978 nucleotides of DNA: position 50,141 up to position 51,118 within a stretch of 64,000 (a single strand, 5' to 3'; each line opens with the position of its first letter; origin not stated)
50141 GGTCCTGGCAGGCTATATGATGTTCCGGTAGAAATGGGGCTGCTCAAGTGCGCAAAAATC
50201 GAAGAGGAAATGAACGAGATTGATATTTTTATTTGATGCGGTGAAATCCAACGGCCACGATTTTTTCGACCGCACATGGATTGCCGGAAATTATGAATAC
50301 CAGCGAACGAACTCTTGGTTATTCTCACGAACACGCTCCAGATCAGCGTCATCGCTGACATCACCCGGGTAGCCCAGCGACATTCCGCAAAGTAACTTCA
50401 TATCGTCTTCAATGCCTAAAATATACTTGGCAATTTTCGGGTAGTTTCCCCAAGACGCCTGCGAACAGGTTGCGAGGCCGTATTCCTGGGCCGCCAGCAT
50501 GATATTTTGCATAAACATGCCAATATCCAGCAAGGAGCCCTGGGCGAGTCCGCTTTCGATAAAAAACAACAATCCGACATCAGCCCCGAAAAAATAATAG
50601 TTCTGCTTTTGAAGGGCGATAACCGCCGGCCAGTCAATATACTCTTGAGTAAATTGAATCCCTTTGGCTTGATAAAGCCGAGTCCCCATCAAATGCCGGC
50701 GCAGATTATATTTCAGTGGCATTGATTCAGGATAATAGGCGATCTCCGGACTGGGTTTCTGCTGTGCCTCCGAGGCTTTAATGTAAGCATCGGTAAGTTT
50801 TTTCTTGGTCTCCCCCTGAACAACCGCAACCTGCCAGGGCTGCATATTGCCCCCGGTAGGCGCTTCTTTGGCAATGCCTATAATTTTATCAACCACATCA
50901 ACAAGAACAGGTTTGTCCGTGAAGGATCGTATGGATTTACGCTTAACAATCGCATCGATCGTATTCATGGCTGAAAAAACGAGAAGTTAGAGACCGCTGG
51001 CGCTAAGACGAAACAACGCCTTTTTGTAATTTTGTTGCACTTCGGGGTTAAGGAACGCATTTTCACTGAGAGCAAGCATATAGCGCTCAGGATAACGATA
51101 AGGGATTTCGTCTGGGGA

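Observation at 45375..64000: Candidate novel RiPP system: NHLP-leader precursors plus two PatD-like YcaO heterocyclases, a SagB/ThcOx oxidase and a LanM-like enzyme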

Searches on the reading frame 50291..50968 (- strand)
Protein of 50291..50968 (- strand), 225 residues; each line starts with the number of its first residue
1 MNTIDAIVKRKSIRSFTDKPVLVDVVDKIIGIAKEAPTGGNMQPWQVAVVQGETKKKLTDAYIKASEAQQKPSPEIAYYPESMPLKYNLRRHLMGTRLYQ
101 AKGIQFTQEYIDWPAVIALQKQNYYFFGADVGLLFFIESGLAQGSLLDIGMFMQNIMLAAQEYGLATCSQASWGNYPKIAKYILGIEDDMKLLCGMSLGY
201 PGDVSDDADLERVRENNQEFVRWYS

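Call 4: search_protein_families(library=pfam, proteins=[window:50291-50968:-], max_evalue=0.01)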
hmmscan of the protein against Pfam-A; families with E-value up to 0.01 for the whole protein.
window:50291-50968:- (225 aa): 2 families
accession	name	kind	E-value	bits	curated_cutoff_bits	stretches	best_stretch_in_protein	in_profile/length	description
PF00881.29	Nitroreductase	-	6.2e-27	95.3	23.5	1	7-200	1-167/167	Nitroreductase family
PF14512.11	TM1586_NiRdase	-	7.9e-12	45.7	27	1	136-203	71-135/215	Putative TM nitroreductase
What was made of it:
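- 50291..50968 (-): Small (225 aa) FMN nitroreductase-family protein, an accessory of unknown role. PF00881 E 6e-27 (call 4).
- Checked: Nitroreductase, 50291-50968 (-): PF00881 E 6e-27 (call 4).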

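Call 5: search_protein_families(library=ncbifam, proteins=[window:50291-50968:-], max_evalue=0.01)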
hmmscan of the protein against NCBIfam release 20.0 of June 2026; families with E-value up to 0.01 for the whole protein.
window:50291-50968:- (225 aa): 9 families
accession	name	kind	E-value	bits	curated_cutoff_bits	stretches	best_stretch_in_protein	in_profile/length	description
TIGR02476.1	BluB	equivalog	9.3e-12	44.7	150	1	4-68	10-75/205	5,6-dimethylbenzimidazole synthase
NF008033.1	PRK10765.1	equivalog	1.6e-11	44.1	223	2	2-57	3-59/240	oxygen-insensitive NADPH nitroreductase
TIGR03553.1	F420_FbiB_CTERM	equivalog_domain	2.7e-07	30.5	249.55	1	5-62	1-59/194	F420 biosynthesis protein FbiB, C-terminal domain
NF009810.0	PRK13294.1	equivalog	6.3e-07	28.6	304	1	5-65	256-317/449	coenzyme F420-0:L-glutamate ligase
NF003768.0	PRK05365.1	equivalog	8.7e-06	25.4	152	1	9-74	20-86/200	malonic semialdehyde reductase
NF008088.0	PRK10828.1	equivalog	1.3e-05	24.8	183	1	1-71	1-71/183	NAD(P)H nitroreductase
NF005901.0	PRK07877.1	equivalog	2e-05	23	476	1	17-55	368-406/722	Rv1355c family protein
NF047509.1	Rv3131_FMN_oxido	subfamily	0.00021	20.8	199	0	29-52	2-25/319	Acg family FMN-binding oxidoreductase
TIGR03605.1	antibiot_sagB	domain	0.0037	16.8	78.4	0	145-190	119-162/173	SagB family peptide dehydrogenase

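Call 37: search_solved_structures(query=window:50291-50968:-, max_evalue=0.001)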
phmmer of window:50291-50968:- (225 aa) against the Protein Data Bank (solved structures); distinct sequences matched with E-value up to 0.001: 40.
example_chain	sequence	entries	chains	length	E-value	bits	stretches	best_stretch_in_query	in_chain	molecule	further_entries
3gr3_A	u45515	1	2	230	4.5e-44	153.7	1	4-223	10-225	Nitroreductase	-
7dp0_A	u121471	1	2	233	2.7e-32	115.2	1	4-203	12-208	Nitroreductase family protein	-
7dp2_A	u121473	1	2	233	9.7e-32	113.4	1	4-203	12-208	Nitroreductase family protein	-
7dp1_A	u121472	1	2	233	4.7e-31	111.2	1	4-203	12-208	Nitroreductase family protein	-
2wzv_A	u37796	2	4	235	1.9e-20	76.5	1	8-205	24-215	NFNB PROTEIN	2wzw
4dn2_A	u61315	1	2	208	2.4e-11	46.7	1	1-64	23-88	Nitroreductase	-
4g8s_A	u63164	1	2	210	7.9e-10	41.8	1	1-61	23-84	Nitroreductase family protein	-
5j62_A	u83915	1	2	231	2.1e-09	40.4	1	3-60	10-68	Putative reductase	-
3gfa_A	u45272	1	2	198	8.5e-09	38.4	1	5-65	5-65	Putative nitroreductase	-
2i7h_A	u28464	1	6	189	8.8e-09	38.3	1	5-69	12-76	Nitroreductase-like family protein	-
3n2s_A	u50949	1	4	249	1.3e-08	37.8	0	2-57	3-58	NADPH-dependent nitro/flavin reductase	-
3g14_A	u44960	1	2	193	2.4e-08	36.9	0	4-58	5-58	Nitroreductase family protein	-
3m5k_A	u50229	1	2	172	4.4e-08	36.1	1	3-52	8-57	Putative NADH dehydrogenase/NAD(P)H nitroreductase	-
8cqt_A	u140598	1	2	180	4.5e-08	36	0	145-202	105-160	Putative NADH dehydrogenase/NAD(P)H nitroreductase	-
1nox_A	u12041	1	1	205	6e-08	35.6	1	6-77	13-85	NADH OXIDASE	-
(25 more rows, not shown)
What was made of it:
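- It resembles generic NAD(P)H-flavin reductases more than SagB/McbC (call 37).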
